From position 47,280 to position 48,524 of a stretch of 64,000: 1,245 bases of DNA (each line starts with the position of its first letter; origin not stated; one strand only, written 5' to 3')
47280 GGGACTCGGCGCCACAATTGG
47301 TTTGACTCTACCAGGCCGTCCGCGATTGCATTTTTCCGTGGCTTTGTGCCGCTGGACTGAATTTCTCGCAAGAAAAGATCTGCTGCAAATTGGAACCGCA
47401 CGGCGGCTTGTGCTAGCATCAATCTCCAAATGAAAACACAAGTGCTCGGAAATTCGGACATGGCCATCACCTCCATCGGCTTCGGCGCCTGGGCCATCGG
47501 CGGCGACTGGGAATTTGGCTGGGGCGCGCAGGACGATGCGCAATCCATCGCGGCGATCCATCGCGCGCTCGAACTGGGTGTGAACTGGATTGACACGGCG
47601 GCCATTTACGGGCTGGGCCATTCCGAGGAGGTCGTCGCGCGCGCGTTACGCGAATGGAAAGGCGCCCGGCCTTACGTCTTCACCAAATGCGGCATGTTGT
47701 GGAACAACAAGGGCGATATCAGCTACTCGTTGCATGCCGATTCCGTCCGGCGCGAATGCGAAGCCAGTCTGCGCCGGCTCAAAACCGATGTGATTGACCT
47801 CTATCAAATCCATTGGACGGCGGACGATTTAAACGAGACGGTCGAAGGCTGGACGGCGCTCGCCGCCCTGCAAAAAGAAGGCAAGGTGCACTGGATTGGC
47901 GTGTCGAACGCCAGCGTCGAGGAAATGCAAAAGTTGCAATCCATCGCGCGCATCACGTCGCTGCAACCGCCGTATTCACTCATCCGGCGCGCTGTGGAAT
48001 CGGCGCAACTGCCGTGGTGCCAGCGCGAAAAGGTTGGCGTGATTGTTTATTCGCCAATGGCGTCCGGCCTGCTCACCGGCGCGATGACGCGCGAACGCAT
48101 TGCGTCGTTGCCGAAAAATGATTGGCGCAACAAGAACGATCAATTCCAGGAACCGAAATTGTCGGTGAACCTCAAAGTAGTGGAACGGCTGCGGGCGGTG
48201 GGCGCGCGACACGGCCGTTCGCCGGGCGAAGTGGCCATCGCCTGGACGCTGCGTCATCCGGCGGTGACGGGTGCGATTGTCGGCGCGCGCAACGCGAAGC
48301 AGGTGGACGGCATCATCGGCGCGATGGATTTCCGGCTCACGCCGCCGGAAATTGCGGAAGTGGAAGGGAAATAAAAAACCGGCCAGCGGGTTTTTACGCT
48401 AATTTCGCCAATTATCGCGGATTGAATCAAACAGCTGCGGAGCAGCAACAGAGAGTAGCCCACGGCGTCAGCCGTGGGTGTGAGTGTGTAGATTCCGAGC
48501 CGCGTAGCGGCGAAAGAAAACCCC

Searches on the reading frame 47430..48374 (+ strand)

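Call 11: search_protein_families(library=pfam, proteins=[window:47430-48374:+], max_evalue=0.01)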
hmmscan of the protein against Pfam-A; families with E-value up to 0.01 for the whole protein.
window:47430-48374:+ (314 aa): 1 family
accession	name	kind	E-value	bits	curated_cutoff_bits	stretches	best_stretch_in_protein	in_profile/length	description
PF00248.27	Aldo_ket_red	-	1.2e-76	258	24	1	16-312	2-287/291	Aldo/keto reductase family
